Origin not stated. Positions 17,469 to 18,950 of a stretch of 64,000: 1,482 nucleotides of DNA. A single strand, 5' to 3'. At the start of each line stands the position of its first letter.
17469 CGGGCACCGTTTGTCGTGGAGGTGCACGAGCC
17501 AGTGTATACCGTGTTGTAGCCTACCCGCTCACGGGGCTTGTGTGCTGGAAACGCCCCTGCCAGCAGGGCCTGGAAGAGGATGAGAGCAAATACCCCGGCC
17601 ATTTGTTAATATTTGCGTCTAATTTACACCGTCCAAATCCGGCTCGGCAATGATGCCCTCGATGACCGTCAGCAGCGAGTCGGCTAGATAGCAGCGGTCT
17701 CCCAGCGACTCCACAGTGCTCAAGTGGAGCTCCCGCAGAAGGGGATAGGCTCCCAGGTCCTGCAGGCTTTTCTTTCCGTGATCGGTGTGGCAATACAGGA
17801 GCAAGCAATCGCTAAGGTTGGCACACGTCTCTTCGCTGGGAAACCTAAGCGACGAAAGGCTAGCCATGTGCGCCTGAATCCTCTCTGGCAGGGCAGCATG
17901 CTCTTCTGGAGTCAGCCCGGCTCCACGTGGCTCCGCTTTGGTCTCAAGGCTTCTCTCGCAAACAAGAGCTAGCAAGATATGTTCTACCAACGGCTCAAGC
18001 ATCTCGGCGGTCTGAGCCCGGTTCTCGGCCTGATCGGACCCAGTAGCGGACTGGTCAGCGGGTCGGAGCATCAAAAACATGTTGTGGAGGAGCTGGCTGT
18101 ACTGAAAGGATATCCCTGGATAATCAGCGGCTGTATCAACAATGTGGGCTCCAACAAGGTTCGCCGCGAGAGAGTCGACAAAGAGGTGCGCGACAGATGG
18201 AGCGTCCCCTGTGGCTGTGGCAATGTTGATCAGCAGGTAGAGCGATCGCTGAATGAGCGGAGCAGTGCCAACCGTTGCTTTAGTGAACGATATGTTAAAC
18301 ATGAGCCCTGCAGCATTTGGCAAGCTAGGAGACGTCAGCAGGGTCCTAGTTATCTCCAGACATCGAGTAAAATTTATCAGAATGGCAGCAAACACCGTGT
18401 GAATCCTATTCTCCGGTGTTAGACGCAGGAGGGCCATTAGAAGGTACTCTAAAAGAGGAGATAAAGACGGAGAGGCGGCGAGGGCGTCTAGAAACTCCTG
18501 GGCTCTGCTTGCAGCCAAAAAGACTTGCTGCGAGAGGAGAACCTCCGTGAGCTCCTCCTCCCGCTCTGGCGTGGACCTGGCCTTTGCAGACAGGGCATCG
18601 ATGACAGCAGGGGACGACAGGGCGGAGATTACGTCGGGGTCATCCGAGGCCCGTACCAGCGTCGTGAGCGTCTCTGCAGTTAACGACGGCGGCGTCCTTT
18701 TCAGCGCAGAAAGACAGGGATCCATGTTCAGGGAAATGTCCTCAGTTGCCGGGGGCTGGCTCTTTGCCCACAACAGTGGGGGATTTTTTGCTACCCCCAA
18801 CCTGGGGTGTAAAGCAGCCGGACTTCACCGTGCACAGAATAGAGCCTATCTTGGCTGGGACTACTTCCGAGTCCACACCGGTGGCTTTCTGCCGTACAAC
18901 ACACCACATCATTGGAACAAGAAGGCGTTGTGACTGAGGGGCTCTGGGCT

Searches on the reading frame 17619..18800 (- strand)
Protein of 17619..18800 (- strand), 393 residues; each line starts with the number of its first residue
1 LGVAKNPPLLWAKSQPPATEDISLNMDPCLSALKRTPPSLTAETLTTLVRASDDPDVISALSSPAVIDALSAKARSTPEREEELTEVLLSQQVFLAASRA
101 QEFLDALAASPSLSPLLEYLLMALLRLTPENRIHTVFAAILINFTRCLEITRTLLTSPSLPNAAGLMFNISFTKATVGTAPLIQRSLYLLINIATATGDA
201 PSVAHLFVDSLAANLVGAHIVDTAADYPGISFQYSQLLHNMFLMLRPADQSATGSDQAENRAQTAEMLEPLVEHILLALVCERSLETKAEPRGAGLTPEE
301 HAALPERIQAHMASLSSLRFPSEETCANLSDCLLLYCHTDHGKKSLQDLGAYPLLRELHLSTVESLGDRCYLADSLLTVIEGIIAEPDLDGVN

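Call 7: search_protein_families(library=pfam, proteins=[window:17619-18800:-], max_evalue=0.01)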
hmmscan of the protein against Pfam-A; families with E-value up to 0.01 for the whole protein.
window:17619-18800:- (393 aa): 1 family
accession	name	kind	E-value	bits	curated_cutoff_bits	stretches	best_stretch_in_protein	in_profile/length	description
PF04064.18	DUF384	-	3.3e-05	24.1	24.6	1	332-361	1-30/55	Domain of unknown function (DUF384)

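Call 9: list_cluster_members(proteins=[window:17622-18725:-, window:37526-37747:+, window:19448-22042:-, window:37892-40621:-, window:31535-33688:+, window:16652-17602:-])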
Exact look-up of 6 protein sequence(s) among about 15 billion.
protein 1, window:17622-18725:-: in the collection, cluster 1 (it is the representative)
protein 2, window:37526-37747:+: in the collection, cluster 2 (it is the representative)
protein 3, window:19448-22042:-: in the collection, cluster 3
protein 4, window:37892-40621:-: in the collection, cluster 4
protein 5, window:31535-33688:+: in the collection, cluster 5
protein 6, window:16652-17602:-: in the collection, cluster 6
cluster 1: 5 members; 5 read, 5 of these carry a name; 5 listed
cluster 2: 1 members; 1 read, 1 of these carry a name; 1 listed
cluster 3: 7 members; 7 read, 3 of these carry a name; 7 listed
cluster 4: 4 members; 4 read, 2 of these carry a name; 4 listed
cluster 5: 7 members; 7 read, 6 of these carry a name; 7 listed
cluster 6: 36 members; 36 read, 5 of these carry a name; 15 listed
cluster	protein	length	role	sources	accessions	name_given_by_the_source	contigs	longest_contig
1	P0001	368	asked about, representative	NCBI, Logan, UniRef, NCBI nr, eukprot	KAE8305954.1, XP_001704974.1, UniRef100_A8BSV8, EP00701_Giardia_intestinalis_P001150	hypothetical protein GL50803_00137679 [Giardia duodenalis] | Uncharacterized protein n=1 Tax=Giardia intestinalis (strain ATCC 50803 / WB clone C6) ... | hypothetical protein GL50803_00137679 [Giardia intestinalis]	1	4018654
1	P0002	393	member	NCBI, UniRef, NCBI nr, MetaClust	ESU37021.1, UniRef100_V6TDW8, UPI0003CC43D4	Hypothetical protein DHA2_152844 [Giardia duodenalis] | Protein HGH1 homolog n=1 Tax=Giardia intestinalis TaxID=5741 RepID=V6TDW8_GIAIN | Hypothetical protein DHA2_152844 [Giardia intestinalis]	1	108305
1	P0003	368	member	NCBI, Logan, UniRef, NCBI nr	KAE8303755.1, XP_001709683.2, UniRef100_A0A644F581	hypothetical protein GL50803_0040283 [Giardia duodenalis] | Protein HGH1 homolog n=1 Tax=Giardia intestinalis (strain ATCC 50803 / WB clone C6) ... | hypothetical protein GL50803_0040283 [Giardia intestinalis]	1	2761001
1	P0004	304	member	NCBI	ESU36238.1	Hypothetical protein DHA2_153169, partial [Giardia duodenalis]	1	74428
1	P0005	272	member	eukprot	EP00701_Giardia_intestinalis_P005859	XP_001709683.1 Hypothetical protein GL50803_40283 [Giardia lamblia ATCC 50803]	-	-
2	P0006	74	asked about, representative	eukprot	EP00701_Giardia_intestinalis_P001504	XP_001705328.1 Hypothetical protein GL50803_28126 [Giardia lamblia ATCC 50803]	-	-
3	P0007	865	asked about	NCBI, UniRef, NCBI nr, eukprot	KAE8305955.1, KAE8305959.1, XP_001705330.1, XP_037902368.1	Kinase, NEK [Giardia duodenalis] | Kinase, NEK n=1 Tax=Giardia intestinalis (strain ATCC 50803 / WB clone C6) TaxID=184922 ... | Kinase, NEK [Giardia intestinalis]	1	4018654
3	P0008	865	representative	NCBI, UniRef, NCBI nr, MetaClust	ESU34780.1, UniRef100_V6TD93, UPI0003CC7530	Ankyrin repeat protein [Giardia duodenalis] | Ankyrin repeat protein n=1 Tax=Giardia intestinalis TaxID=5741 RepID=V6TD93_GIAIN | Ankyrin repeat protein [Giardia intestinalis]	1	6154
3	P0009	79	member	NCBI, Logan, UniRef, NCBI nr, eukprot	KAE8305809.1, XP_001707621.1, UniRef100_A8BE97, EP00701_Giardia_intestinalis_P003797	Protein kinase [Giardia duodenalis] | Protein kinase n=1 Tax=Giardia intestinalis (strain ATCC 50803 / WB clone C6) ... | Protein kinase [Giardia intestinalis]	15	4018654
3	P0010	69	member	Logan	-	-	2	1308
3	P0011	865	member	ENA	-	-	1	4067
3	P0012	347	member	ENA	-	-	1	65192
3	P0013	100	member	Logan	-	-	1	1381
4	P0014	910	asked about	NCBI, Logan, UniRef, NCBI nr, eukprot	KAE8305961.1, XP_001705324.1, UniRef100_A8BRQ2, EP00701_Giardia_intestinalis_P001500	Glutamate synthase [Giardia duodenalis] | Glutamate synthase n=1 Tax=Giardia intestinalis (strain ATCC 50803 / WB clone C6) ... | Glutamate synthase [Giardia intestinalis]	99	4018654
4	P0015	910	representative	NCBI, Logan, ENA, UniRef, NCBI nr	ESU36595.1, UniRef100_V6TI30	Glutamate synthase [nadph] small chain [Giardia duodenalis] | Glutamate synthase [nadph] small chain n=1 Tax=Giardia intestinalis TaxID=5741 ... | Glutamate synthase [nadph] small chain [Giardia intestinalis]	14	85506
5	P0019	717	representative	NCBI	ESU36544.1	Variant-specific surface protein, partial [Giardia duodenalis]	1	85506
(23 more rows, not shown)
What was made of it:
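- Checked: The stump is 74 aa (37526-37750, XP_001705328.1 / GL50803_28126), i.e. 72 shared codons plus M-D (call 9).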

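Call 11: find_homologous_proteins(query=window:17622-18725:-)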
Query window:17622-18725:- (368 aa): 4 proteins with E <= 0.001 among 8000 candidates.
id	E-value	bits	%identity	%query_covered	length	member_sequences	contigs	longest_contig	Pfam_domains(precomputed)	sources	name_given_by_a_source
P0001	1.0e-230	783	100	100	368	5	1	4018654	-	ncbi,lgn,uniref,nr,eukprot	ncbi:hypothetical protein GL50803_00137679 [Giardia duodenalis]|uniref:Uncharacterized protein n=1 T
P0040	3.6e-200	682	88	100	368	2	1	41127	-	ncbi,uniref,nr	ncbi:Hypothetical protein GLP15_5082 [Giardia lamblia P15]|uniref:Protein HGH1 homolog n=1 Tax=Giard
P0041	5.5e-153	527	71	94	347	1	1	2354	-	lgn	-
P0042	2.9e-134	466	66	100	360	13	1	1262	PF04064.19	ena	-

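Call 12: find_encoding_contigs(protein=P0040, flank=10000, max_places=4)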
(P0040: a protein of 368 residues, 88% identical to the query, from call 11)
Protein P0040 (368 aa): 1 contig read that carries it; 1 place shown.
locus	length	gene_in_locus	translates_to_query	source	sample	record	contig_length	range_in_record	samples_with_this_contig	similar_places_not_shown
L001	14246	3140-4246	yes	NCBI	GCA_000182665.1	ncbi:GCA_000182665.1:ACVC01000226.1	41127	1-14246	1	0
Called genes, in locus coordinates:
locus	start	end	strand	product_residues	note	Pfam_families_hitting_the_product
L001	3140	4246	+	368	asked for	-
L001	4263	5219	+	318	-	-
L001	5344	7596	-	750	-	PF23122:C2_ITFG1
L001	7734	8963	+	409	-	PF00191:Annexin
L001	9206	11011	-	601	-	-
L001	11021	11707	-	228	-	PF12799:LRR_4 (faint)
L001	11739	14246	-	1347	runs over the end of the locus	-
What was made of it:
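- P15 synteny matches the left side (call 12).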

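Call 13: find_encoding_contigs(protein=P0003, flank=10000, max_places=4)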
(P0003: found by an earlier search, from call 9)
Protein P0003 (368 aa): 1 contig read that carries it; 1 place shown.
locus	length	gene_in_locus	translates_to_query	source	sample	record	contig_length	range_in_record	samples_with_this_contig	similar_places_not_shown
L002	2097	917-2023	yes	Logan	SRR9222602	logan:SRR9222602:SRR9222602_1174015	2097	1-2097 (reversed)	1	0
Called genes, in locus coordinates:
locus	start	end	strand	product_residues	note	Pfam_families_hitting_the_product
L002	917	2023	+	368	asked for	-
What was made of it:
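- Tried and rejected: Only a 2.1-kb Logan contig was returned (call 13), so the DH contig L009 was used as the chr4-type locus.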

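Call 14: find_encoding_contigs(protein=P0015, flank=10000, max_places=6)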
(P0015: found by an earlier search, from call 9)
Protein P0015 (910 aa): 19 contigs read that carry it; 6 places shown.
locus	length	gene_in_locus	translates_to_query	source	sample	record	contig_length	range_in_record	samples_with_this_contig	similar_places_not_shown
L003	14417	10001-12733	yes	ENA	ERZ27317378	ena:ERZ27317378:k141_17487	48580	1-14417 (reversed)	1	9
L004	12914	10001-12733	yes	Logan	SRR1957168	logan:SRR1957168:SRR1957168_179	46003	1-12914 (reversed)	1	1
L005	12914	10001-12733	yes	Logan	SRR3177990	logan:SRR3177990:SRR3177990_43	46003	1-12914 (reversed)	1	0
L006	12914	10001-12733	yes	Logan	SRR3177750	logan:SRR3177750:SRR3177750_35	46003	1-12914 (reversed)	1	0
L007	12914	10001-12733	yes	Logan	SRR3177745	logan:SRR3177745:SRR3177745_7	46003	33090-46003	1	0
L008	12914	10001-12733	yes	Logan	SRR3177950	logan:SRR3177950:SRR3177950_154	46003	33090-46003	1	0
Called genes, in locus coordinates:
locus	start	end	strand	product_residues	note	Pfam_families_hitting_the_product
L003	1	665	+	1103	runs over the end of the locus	-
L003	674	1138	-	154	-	-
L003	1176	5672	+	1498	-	-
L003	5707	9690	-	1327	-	PF14922:FWWh (faint)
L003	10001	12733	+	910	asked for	PF14691:Fer4_20, PF00890:FAD_binding_2 (faint), PF01262:AlaDh_PNT_C (faint), PF01266:DAO (faint), PF07992:Pyr_redox_2, PF13450:NAD_binding_8 (weak), PF13738:Pyr_redox_3, PF00070:Pyr_redox (weak), +2 more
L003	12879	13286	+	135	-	-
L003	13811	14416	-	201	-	?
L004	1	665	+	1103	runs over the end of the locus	-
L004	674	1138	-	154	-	-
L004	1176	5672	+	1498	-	-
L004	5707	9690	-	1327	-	PF14922:FWWh (faint)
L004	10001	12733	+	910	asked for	PF14691:Fer4_20, PF00890:FAD_binding_2 (faint), PF01262:AlaDh_PNT_C (faint), PF01266:DAO (faint), PF07992:Pyr_redox_2, PF13450:NAD_binding_8 (weak), PF13738:Pyr_redox_3, PF00070:Pyr_redox (weak), +2 more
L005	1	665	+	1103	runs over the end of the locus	-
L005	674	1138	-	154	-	-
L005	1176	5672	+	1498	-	-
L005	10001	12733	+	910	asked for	PF14691:Fer4_20, PF00890:FAD_binding_2 (faint), PF01262:AlaDh_PNT_C (faint), PF01266:DAO (faint), PF07992:Pyr_redox_2, PF13450:NAD_binding_8 (weak), PF13738:Pyr_redox_3, PF00070:Pyr_redox (weak), +2 more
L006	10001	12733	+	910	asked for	PF14691:Fer4_20, PF00890:FAD_binding_2 (faint), PF01262:AlaDh_PNT_C (faint), PF01266:DAO (faint), PF07992:Pyr_redox_2, PF13450:NAD_binding_8 (weak), PF13738:Pyr_redox_3, PF00070:Pyr_redox (weak), +2 more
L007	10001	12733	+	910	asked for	PF14691:Fer4_20, PF00890:FAD_binding_2 (faint), PF01262:AlaDh_PNT_C (faint), PF01266:DAO (faint), PF07992:Pyr_redox_2, PF13450:NAD_binding_8 (weak), PF13738:Pyr_redox_3, PF00070:Pyr_redox (weak), +2 more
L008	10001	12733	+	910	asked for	PF14691:Fer4_20, PF00890:FAD_binding_2 (faint), PF01262:AlaDh_PNT_C (faint), PF01266:DAO (faint), PF07992:Pyr_redox_2, PF13450:NAD_binding_8 (weak), PF13738:Pyr_redox_3, PF00070:Pyr_redox (weak), +2 more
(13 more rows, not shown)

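Call 15: find_encoding_contigs(protein=P0002, flank=10000, max_places=4)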
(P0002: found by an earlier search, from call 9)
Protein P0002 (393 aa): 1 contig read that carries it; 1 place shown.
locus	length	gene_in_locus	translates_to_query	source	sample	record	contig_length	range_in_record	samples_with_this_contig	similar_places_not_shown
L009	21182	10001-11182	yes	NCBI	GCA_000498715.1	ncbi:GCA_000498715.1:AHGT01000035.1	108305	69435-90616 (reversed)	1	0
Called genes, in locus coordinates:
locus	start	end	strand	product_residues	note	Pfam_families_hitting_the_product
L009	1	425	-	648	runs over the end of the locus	PF02891:zf-MIZ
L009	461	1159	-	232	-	-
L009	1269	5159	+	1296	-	-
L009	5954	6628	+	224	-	-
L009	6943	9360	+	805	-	PF03302:VSP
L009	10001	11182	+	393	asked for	-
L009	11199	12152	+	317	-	-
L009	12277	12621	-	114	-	PF23122:C2_ITFG1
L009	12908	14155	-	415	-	PF01916:DS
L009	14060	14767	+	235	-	-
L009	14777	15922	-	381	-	PF00022:Actin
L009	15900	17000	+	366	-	-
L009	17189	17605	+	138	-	-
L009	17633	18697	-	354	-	PF01873:eIF-5_eIF-2B, PF02020:W2 (weak)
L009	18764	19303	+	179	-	PF17135:Ribosomal_L18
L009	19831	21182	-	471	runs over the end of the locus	-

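Call 16: find_encoding_contigs(protein=P0008, flank=10000, max_places=4)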
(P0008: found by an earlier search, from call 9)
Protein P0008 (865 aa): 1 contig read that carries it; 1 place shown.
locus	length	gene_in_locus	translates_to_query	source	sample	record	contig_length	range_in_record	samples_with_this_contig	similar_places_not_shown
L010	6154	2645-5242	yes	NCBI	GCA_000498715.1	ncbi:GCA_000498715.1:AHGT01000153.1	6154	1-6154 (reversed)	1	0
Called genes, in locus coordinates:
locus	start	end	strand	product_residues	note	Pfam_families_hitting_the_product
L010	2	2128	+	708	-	PF03302:VSP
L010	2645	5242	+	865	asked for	PF00069:Pkinase, PF07714:PK_Tyr_Ser-Thr, PF12796:Ank_2, PF12796:Ank_2, PF13637:Ank_4 (weak), PF12796:Ank_2, PF12796:Ank_2, PF12796:Ank_2, +7 more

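Call 24: find_encoding_contigs(protein=P0019, flank=10000, max_places=3)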
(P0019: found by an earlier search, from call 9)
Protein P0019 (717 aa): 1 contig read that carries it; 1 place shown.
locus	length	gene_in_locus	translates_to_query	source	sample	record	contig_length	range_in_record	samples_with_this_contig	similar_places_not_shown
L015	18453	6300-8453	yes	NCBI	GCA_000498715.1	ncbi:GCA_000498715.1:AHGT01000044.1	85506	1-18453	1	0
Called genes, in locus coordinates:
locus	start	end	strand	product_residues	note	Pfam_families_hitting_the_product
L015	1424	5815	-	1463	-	-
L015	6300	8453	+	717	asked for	PF03302:VSP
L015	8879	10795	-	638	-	PF00069:Pkinase, PF07714:PK_Tyr_Ser-Thr, PF12796:Ank_2, PF13637:Ank_4 (faint), PF00023:Ank (faint), PF13606:Ank_3 (faint), PF13857:Ank_5 (faint), PF12796:Ank_2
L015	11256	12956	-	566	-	-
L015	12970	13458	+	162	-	PF04096:Nucleoporin2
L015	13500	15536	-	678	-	PF14772:NYD-SP28, PF14775:NYD-SP28_assoc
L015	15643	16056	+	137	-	PF00833:Ribosomal_S17e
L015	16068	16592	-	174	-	-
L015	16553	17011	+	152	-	PF00831:Ribosomal_L29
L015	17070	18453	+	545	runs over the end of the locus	PF12832:MFS_1_like (weak), PF07690:MFS_1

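Call 25: find_encoding_contigs(protein=P0004, flank=10000, max_places=3)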
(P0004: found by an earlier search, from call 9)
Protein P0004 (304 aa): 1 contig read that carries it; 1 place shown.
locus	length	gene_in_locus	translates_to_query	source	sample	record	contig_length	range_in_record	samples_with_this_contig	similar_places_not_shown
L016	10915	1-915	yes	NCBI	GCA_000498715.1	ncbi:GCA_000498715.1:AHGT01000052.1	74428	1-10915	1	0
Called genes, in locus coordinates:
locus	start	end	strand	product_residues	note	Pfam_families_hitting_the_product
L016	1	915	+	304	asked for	?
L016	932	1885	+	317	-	-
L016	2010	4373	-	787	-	PF23122:C2_ITFG1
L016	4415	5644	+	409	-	PF00191:Annexin (weak)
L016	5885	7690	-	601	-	-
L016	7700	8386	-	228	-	PF12799:LRR_4 (faint), PF24048:LRR_NXF1-5 (faint), PF13855:LRR_8 (faint)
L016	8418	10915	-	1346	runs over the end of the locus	-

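Call 42: search_solved_structures(query=A4, max_evalue=1, show_alignments=1)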
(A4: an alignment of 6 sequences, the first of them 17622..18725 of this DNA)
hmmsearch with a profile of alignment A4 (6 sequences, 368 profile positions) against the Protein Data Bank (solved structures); distinct sequences matched with E-value up to 1: 4.
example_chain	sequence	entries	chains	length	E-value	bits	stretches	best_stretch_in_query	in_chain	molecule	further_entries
6hb1_A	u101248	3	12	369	2.4e-05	26.6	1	307-346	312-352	Protein HGH1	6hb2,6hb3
9zem_A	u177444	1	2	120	0.48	12.5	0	261-288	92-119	HeliScrew4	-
4v2o_A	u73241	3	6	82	0.88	11.6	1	156-225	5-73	SAPOSIN-B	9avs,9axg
6slr_A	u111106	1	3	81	0.89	11.6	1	156-225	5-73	Prosaposin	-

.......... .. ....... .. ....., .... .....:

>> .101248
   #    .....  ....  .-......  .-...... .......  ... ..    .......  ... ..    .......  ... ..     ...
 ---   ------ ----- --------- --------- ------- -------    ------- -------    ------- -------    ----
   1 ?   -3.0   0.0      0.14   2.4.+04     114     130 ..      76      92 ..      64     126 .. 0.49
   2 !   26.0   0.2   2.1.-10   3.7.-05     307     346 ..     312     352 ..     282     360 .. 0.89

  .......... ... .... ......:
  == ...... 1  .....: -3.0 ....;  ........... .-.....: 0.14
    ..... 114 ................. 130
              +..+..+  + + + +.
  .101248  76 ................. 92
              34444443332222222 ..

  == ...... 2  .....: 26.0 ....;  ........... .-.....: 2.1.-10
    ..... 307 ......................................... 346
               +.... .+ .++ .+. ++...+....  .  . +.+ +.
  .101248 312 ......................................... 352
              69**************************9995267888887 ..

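Call 43: search_protein_families(library=pfam, alignment_id=A4, max_evalue=0.1)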
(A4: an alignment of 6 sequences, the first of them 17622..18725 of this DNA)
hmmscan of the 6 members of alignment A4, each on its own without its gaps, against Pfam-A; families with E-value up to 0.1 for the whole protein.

A. member 1, window:17622-18725:- (368 aa): 1 family
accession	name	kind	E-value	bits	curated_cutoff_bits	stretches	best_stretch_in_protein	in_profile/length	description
PF04064.18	DUF384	-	3e-05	24.2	24.6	1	307-336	1-30/55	Domain of unknown function (DUF384)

B. families by the number of members that match (of 6 scanned): 2 families
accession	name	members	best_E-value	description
PF04064.18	DUF384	6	3.1e-08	Domain of unknown function (DUF384)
PF07738.19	Sad1_UNC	1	0.031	Sad1 / UNC-like C-terminal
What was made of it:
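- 17619..18725 (-): Intact HGH1-homologue gene, 368 aa from its ATG (GL50803_137679, KAE8305954.1). The breakpoint falls after codon 69, or codon 72 if the microhomology is counted. DUF384 matches in 6 of 6 orthologues, and the profile hits yeast Hgh1 (6hb1) at E 2.4e-5 (calls 42, 43).
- On HGH1 / FAM203 family (Pfam DUF383 + DUF384): The profile hits yeast Hgh1 (6hb1) at E 2.4e-5 at the equivalent position (calls 7, 42, 43). No DUF383 hit at E<=0.1 in any of the six orthologues (call 43).
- The gene matches the HGH1 family in its C-terminal part (calls 42, 43). The stump lacks the only conserved family motif (calls 42, 43).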
